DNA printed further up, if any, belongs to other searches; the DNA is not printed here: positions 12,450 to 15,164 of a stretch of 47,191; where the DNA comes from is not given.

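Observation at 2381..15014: Five tandem paralogs of an ~800-aa lipoprotein ending in a ComEC-type MBL-fold domain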

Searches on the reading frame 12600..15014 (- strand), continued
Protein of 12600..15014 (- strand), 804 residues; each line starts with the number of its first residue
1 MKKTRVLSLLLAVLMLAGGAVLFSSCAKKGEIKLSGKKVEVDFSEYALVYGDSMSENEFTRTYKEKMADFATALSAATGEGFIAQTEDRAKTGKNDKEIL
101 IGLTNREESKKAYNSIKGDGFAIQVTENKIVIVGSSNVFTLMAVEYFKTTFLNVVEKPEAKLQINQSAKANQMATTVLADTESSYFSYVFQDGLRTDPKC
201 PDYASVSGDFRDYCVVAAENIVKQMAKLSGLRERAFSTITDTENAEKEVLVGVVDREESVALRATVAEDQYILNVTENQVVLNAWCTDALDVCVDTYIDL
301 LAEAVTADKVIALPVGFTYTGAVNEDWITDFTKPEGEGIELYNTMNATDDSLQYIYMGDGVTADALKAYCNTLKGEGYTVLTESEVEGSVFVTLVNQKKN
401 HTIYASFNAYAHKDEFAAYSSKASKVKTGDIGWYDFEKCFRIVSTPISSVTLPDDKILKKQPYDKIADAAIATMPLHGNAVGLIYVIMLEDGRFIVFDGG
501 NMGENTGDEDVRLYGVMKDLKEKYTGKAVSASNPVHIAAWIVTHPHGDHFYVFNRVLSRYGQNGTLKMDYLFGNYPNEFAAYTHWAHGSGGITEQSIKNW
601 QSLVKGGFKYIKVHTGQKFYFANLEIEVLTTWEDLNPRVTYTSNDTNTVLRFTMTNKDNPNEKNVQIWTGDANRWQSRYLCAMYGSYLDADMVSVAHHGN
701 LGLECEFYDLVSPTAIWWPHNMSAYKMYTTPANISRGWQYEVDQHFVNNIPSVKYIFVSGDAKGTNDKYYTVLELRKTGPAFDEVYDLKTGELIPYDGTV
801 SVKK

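Call 31: search_solved_structures(query=A2, max_evalue=10, show_alignments=4)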
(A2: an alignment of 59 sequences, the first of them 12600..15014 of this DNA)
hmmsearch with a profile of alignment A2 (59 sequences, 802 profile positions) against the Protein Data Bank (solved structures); distinct sequences matched with E-value up to 10: 7.
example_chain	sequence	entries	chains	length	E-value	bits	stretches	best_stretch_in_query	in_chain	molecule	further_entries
3bk1_A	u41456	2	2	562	0.14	13.2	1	532-547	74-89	Metal dependent hydrolase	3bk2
9vc6_A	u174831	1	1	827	0.3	12.1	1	659-719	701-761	Competence protein ComEC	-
9ic4_A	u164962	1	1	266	0.46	11.5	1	681-719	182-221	Competence protein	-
4xwt_A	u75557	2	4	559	1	10.4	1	532-547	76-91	DR2417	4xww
7e3v_A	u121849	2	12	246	1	10.4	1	531-574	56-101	UPF0173 metal-dependent hydrolase C7P97_11315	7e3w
2xf4_A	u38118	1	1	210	1.9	9.5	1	531-557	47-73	HYDROXYACYLGLUTATHIONE HYDROLASE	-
30bt_A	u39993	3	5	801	2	9.4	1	681-719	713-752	Beta-lactamase-like domain | ComEC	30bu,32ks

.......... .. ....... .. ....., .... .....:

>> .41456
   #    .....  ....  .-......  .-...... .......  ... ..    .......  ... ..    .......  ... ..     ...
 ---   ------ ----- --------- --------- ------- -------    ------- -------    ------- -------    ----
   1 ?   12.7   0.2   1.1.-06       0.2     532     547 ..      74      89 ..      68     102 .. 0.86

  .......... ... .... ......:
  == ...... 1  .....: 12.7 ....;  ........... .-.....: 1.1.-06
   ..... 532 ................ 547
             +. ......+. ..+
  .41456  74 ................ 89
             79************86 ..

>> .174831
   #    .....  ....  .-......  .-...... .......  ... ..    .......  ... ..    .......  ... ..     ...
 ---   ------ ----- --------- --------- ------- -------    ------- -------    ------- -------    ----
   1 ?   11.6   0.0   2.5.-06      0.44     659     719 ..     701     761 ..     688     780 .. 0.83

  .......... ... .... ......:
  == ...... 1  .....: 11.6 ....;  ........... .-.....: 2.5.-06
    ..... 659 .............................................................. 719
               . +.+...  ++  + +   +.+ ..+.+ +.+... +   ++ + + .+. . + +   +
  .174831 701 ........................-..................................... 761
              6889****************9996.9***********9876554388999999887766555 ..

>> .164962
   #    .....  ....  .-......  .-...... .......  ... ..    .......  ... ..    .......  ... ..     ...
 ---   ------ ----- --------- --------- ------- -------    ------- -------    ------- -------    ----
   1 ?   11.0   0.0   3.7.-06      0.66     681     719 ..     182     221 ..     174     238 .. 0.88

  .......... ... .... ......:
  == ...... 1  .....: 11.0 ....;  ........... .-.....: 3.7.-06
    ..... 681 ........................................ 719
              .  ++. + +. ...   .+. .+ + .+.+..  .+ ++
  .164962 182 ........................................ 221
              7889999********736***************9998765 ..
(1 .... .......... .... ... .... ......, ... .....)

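Call 56: search_protein_families(library=pfam, proteins=[P0170, P0181, P0167, P0171], max_evalue=0.001)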
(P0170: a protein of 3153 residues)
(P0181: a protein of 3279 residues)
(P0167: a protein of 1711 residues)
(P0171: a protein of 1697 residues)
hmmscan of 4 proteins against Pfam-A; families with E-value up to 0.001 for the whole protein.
P0170 (3153 aa): 0 families

P0181 (3279 aa): 1 family
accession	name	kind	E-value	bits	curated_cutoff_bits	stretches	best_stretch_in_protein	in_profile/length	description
PF00753.33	Lactamase_B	-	0.00074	19.9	22.7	0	2822-2915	5-80/196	Metallo-beta-lactamase superfamily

P0167 (1711 aa): 1 family
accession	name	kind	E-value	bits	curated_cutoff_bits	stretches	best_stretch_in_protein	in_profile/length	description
PF00753.33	Lactamase_B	-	0.00035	21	22.7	1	1374-1568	3-151/196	Metallo-beta-lactamase superfamily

P0171 (1697 aa): 1 family
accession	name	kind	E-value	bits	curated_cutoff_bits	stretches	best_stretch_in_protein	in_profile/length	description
PF00753.33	Lactamase_B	-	1.5e-05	25.5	22.7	1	1347-1426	3-68/196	Metallo-beta-lactamase superfamily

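Call 64: search_protein_families(library=pfam, alignment_id=A2, max_evalue=0.1)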
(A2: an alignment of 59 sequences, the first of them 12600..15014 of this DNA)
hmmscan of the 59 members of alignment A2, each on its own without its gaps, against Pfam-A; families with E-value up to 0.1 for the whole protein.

A. member 1, window:12600-15014:- (804 aa): 3 families
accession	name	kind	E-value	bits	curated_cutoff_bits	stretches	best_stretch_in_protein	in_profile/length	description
PF00753.33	Lactamase_B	-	0.0021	18.5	22.7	1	485-560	9-67/196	Metallo-beta-lactamase superfamily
PF12971.12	NAGLU_N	-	0.077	13.3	28.3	0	117-154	28-65/82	Alpha-N-acetylglucosaminidase (NAGLU) N-terminal domain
PF18303.6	Saf_2TM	-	0.092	13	29.5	0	3-76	66-139/152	SAVED-fused 2TM effector domain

B. families by the number of members that match (of 59 scanned): 32 families (the first 25 are shown)
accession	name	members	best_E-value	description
PF00753.33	Lactamase_B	51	1.3e-07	Metallo-beta-lactamase superfamily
PF12971.12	NAGLU_N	28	1.3e-05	Alpha-N-acetylglucosaminidase (NAGLU) N-terminal domain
PF12706.13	Lactamase_B_2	15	1.5e-05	Beta-lactamase superfamily domain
PF02838.20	Glyco_hydro_20b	5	5.8e-06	Glycosyl hydrolase family 20, domain 2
PF03648.19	Glyco_hydro_67N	4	2.5e-06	Glycosyl hydrolase family 67 N-terminus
PF05036.18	SPOR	4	0.0087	SPOR domain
PF12695.13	Abhydrolase_5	3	0.004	Alpha/beta hydrolase family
PF22959.3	Ig_NUP210_15th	2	0.013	NUP210 Ig-like domain 15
PF17427.7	Phi29_Phage_SSB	2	0.034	Phage Single-stranded DNA-binding protein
PF17660.6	BTRD1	2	0.037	Polyglycine hydrolase-like, structural repeat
PF19646.4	DUF6149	2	0.042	Family of unknown function (DUF6149)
PF02369.22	Big_1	2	0.051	Bacterial Ig-like domain (group 1)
PF05908.16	Gamma_PGA_hydro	2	0.054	Poly-gamma-glutamate hydrolase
PF08139.17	LPAM_1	1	0.00084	Prokaryotic membrane lipoprotein lipid attachment site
PF20251.4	Big_14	1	0.004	Bacterial Ig-like domain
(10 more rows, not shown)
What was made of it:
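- On Bacterial lipoproteins (Lgt/Lsp substrates): One family member matches Pfam LPAM_1 (call 64).
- D1 and D2 match NAGLU_N, GH20b and GH67N profiles (28, 5 and 4 of 59 members, call 64).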

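Call 67: find_encoding_contigs(protein=window:12600-15014:-, flank=3000, max_places=4)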
Protein window:12600-15014:- (804 aa): no gene with exactly this product is on record in the collection.
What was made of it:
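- Tried and rejected: It returned nothing (call 67).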

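Call 68: list_cluster_members(proteins=[P0001, P0005, P0002, P0010, P0050])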
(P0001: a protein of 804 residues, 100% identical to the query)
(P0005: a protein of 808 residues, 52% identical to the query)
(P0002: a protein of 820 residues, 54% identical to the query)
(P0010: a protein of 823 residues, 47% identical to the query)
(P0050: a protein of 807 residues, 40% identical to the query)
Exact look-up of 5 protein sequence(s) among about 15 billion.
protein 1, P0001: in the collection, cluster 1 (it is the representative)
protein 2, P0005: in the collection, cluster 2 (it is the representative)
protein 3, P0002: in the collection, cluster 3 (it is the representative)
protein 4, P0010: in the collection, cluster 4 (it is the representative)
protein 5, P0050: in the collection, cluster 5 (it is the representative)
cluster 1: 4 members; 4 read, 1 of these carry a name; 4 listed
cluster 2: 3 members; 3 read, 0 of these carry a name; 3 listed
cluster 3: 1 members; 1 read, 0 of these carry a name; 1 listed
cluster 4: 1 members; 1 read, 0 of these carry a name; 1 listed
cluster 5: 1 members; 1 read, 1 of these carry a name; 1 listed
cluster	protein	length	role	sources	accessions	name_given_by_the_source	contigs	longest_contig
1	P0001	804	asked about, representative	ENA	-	-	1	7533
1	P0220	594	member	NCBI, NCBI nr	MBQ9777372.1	MAG: hypothetical protein IJW22_00460, partial [Clostridia bacterium] | hypothetical protein [Clostridia bacterium]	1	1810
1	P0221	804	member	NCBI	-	-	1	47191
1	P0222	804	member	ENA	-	-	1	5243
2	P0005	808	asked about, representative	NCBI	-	-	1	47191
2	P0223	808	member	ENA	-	-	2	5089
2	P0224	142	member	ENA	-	-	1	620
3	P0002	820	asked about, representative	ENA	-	-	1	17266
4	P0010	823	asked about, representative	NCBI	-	-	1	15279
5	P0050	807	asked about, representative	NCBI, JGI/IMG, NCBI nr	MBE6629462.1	MAG: hypothetical protein E7624_01260 [Ruminococcaceae bacterium] | hypothetical protein [Oscillospiraceae bacterium]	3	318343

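Call 84: search_protein_families(library=pfam, proteins=[L049:432-1904:+, L049:1925-3304:+, L049:3323-4075:+, L049:4068-4898:+, L049:4903-5712:+, L049:7236-8402:+, L005:13804-15102:+, L049:10784-11686:-, L049:11823-12701:+], max_evalue=0.01)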
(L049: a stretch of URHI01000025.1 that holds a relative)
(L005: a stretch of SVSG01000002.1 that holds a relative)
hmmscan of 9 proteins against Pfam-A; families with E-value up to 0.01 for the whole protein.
L049:432-1904:+ (490 aa): 0 families

L049:1925-3304:+ (459 aa): 2 families
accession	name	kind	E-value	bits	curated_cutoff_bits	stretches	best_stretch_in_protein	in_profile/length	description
PF00753.33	Lactamase_B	-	6.7e-07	29.9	22.7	1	186-247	5-63/196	Metallo-beta-lactamase superfamily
PF12706.13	Lactamase_B_2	-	1.3e-06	28.6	27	1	200-362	3-147/200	Beta-lactamase superfamily domain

L049:3323-4075:+ (250 aa): 1 family
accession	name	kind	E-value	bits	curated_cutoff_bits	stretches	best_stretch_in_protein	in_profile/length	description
PF04909.20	Amidohydro_2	-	0.00037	20.8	26.4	1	20-244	35-287/289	Amidohydrolase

L049:4068-4898:+ (276 aa): 1 family
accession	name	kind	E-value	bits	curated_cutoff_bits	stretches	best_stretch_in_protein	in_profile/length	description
PF04909.20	Amidohydro_2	-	4.9e-17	63.1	26.4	1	25-264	2-288/289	Amidohydrolase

L049:4903-5712:+ (269 aa): 2 families
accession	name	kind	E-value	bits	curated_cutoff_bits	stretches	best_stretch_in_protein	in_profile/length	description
PF13472.12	Lipase_GDSL_2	-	4.4e-13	50.5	32.9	1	33-227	1-176/178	GDSL-like Lipase/Acylhydrolase family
PF00657.28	Lipase_GDSL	-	1.7e-10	41.9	23.6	1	31-232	1-206/208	GDSL-like Lipase/Acylhydrolase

L049:7236-8402:+ (388 aa): 0 families

L005:13804-15102:+ (432 aa): 2 families
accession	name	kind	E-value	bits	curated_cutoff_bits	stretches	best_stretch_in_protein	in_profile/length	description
PF04734.18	Ceramidase_alk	-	6.3e-10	38.7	32.1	2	3-226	3-232/509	Neutral/alkaline non-lysosomal ceramidase, N-terminal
PF09843.14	DUF2070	-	0.0053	15.6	30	1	33-138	421-521/561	Predicted membrane protein (DUF2070)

L049:10784-11686:- (300 aa): 1 family
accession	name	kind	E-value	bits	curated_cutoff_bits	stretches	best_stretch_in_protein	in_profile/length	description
PF01553.26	Acyltransferase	-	1.3e-08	35.2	23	1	102-197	12-106/132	Acyltransferase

L049:11823-12701:+ (292 aa): 7 families
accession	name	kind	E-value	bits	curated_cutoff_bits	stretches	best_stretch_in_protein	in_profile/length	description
PF12833.13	HTH_18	-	3.1e-21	75.9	33.6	1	213-290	2-79/80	Helix-turn-helix domain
PF00165.29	HTH_AraC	-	5.7e-17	61.8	26.6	2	254-290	7-42/42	Bacterial regulatory helix-turn-helix proteins, AraC family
PF02311.25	AraC_binding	-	1.6e-10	41.3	21.1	1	38-108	13-84/135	AraC-like ligand binding domain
PF07883.17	Cupin_2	-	1.3e-08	34.8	27.2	1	40-88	10-58/70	Cupin domain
PF14525.12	AraC_binding_2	-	0.00018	21.7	27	1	49-167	56-171/173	AraC-binding-like domain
PF21621.3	MPI_cupin_dom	-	0.0021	18.4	27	1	45-83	26-64/79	Mannose-6-phosphate isomerase, cupin domain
PF06339.18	Ectoine_synth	-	0.0045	17.7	27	1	39-91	46-100/127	Ectoine synthase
